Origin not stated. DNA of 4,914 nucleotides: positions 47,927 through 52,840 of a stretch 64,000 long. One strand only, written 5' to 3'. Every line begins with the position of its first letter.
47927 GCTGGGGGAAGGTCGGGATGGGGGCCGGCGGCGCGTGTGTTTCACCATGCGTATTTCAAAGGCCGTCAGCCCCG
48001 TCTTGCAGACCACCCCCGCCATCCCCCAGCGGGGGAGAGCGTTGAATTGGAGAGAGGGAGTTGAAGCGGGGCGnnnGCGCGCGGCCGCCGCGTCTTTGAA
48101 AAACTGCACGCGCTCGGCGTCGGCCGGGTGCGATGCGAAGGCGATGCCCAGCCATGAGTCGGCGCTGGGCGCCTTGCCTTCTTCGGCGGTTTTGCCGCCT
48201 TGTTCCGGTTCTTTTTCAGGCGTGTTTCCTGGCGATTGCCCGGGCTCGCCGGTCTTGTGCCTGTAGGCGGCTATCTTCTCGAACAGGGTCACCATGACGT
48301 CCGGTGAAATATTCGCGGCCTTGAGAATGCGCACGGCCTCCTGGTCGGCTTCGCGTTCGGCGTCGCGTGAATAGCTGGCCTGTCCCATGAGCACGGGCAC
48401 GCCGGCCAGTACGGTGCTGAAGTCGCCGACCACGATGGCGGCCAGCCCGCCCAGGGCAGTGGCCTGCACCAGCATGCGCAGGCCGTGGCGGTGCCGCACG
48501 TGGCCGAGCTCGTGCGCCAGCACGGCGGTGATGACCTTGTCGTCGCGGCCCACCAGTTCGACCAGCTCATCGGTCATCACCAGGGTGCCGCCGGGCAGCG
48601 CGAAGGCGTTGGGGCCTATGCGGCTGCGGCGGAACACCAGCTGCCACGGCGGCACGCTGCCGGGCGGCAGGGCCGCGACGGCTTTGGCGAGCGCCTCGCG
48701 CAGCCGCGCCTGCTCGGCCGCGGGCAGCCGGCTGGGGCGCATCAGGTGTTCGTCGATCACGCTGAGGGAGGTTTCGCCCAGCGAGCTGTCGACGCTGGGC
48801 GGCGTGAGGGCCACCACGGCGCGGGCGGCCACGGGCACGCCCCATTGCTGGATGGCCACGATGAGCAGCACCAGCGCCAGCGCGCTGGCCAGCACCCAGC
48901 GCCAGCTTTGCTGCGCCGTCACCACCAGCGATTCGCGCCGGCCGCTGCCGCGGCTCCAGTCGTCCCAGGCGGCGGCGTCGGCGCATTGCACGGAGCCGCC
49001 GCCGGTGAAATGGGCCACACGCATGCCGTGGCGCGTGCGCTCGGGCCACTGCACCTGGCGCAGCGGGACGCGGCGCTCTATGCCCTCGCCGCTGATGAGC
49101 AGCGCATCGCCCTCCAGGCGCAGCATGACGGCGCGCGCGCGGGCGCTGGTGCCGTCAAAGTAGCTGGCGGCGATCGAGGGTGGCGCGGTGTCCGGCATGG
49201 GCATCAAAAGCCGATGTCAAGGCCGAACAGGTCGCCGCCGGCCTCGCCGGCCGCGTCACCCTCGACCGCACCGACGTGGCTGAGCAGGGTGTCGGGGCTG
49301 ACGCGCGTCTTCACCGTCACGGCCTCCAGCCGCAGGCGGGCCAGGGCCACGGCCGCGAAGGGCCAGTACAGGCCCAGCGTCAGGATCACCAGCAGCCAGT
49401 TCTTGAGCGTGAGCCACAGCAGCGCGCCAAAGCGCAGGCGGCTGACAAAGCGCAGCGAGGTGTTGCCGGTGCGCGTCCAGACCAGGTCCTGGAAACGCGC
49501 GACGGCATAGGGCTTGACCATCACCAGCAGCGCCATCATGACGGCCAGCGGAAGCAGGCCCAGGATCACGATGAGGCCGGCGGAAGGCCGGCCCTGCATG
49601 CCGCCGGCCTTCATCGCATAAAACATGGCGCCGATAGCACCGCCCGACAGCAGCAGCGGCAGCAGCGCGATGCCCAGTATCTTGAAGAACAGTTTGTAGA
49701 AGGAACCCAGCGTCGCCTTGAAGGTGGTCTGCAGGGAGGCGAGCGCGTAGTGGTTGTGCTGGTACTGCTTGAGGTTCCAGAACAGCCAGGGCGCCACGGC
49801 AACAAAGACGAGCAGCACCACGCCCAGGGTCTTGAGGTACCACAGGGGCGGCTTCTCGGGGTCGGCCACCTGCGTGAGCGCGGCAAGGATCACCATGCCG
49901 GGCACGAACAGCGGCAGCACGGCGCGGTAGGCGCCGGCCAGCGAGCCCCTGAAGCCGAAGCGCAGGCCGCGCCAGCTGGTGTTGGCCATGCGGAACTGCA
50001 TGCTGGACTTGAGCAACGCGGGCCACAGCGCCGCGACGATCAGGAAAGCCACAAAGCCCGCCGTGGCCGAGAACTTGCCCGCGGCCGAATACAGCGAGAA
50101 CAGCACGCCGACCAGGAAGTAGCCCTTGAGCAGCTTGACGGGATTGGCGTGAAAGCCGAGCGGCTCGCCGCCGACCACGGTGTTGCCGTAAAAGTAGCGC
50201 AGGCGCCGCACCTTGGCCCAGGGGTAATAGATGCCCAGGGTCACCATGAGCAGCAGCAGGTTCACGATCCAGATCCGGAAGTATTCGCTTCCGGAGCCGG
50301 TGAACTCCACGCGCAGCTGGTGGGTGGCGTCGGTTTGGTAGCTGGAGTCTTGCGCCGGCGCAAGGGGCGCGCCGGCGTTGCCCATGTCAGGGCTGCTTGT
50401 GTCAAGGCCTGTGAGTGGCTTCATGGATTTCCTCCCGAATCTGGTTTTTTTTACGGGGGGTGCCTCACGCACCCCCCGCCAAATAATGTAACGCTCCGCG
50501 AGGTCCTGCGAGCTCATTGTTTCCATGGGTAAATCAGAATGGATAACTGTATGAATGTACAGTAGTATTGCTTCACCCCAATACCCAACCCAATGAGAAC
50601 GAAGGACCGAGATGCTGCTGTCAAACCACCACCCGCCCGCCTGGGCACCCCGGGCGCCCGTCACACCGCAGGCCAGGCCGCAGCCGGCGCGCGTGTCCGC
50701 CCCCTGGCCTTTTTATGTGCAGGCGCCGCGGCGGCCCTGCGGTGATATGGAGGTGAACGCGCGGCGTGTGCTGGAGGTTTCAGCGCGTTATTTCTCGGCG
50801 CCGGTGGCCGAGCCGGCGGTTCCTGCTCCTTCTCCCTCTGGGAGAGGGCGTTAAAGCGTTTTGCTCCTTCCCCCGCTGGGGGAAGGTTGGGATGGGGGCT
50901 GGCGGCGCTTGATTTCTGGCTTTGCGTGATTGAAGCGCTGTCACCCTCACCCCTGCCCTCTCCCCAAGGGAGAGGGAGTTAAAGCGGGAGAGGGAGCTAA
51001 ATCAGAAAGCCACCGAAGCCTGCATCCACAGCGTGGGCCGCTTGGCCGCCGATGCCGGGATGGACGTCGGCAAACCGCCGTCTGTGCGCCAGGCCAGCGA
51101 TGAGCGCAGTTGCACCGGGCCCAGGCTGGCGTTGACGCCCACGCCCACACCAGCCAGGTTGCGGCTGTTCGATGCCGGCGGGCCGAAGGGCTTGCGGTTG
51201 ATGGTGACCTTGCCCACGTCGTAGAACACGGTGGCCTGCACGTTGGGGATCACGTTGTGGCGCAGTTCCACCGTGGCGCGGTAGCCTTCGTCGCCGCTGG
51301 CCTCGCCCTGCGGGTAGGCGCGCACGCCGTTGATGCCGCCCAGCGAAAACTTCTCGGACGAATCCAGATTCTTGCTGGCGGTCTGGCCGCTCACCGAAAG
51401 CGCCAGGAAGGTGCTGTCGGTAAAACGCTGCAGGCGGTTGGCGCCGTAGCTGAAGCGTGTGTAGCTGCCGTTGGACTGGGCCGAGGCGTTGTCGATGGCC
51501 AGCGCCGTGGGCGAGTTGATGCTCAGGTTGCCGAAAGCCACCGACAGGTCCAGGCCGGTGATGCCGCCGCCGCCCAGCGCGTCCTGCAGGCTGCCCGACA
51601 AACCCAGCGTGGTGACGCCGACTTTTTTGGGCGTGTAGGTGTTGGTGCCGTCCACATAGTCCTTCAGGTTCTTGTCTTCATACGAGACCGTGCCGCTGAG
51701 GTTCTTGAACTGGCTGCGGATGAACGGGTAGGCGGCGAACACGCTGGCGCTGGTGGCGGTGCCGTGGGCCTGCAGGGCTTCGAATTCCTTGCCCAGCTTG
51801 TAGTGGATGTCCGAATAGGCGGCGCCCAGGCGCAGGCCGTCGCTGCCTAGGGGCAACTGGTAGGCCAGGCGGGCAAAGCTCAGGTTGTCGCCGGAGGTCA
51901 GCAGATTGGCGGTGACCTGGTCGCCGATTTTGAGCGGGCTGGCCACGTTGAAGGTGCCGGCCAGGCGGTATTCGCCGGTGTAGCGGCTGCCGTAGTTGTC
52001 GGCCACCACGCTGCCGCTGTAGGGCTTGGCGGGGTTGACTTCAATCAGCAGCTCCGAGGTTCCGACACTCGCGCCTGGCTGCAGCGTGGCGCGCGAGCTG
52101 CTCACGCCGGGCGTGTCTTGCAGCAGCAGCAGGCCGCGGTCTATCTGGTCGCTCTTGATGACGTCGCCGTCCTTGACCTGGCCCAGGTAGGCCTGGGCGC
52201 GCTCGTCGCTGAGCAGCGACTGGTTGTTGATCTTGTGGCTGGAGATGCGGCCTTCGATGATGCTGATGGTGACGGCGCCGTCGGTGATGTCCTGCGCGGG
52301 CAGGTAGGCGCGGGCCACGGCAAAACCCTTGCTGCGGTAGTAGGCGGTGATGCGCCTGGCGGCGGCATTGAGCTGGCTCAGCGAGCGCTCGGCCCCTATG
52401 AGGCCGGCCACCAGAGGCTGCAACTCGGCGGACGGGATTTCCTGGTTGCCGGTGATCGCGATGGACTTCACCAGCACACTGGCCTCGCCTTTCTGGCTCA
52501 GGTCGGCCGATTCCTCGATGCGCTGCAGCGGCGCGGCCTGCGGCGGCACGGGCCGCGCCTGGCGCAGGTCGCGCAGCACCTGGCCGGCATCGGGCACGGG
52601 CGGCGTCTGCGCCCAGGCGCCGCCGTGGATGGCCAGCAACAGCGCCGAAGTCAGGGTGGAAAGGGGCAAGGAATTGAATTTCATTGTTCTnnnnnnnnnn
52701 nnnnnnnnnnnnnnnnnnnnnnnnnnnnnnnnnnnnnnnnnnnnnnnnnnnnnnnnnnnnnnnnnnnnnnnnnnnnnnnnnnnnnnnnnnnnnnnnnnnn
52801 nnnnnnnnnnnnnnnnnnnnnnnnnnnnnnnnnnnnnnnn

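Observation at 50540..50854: Unrecognised 80-aa protein behind a textbook LexA-repressed promoter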

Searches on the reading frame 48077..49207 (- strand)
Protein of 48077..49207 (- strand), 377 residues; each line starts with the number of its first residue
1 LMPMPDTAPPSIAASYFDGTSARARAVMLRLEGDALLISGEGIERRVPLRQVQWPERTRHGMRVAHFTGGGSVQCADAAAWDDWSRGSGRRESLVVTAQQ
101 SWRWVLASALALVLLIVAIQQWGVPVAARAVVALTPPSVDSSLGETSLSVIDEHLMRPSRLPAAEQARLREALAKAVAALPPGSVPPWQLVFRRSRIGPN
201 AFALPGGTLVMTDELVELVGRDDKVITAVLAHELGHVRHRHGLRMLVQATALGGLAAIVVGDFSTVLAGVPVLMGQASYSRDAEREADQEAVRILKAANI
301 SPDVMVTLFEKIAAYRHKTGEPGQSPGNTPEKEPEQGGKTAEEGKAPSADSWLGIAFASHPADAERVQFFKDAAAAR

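Call 9: search_protein_families(library=pfam, proteins=[window:48077-49207:-], max_evalue=0.01)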
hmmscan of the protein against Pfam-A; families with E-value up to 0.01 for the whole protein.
window:48077-49207:- (377 aa): 2 families
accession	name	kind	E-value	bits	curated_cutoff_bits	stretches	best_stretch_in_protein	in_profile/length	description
PF23368.1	DUF7092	-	7.9e-27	94.1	24.5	1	12-86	2-75/77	Domain of unknown function (DUF7092)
PF01435.24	Peptidase_M48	-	1.2e-24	87.6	20.3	1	165-371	3-183/186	Peptidase family M48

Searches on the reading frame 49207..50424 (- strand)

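Call 9: search_protein_families(library=pfam, proteins=[window:49207-50424:-], max_evalue=0.01)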
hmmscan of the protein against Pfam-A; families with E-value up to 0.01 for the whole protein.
window:49207-50424:- (406 aa): 1 family
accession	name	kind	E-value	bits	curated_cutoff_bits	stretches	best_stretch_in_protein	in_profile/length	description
PF05987.18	DUF898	-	1e-92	311.3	28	1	37-398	2-335/336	Bacterial protein of unknown function (DUF898)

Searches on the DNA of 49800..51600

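Call 5: search_rna_families(source=window, start=49800, end=51600, threshold=evalue, max_evalue=1)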
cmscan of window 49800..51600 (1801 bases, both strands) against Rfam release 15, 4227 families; matches with E-value up to 1: 5.
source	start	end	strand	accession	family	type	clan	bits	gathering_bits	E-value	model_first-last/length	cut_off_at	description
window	50878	50964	+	RF03694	mir-266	Gene; miRNA;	-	34.7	80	0.00017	1-83/83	no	mir-266 microRNA precursor family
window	50877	50965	+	RF03629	mir-641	Gene; miRNA;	-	28.3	100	0.0089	1-98/98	no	mir-641 microRNA precursor family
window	50876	50968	+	RF03924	mir-1228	Gene; miRNA;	-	23.9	88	0.43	1-73/73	no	mir-1228 microRNA precursor family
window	50861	50981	+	RF03426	mir-1294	Gene; miRNA;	-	18.9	90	0.75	1-118/118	no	mir-1294 microRNA precursor family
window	50943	50978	-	RF01762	whalefall-1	Gene; sRNA;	-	18.4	37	0.12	1-56/56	no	Whalefall-1 RNA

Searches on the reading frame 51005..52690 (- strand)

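Call 9: search_protein_families(library=pfam, proteins=[window:51005-52690:-], max_evalue=0.01)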
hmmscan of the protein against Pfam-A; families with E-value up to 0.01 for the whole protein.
window:51005-52690:- (562 aa): 4 families
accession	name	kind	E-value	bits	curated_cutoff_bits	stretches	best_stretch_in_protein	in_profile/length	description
PF03865.19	ShlB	-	3e-31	109.5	22.7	1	210-520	1-310/311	Haemolysin secretion/activation protein ShlB/FhaC/HecB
PF08479.16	POTRA_2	-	4.1e-20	71.9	24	1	74-147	3-76/76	POTRA domain, ShlB-type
PF01103.29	Omp85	-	1.4e-07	31.8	24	1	401-528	144-300/325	Omp85 superfamily domain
PF07244.20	POTRA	-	9.6e-07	29.9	21.3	1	74-147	3-79/79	Surface antigen variable number repeat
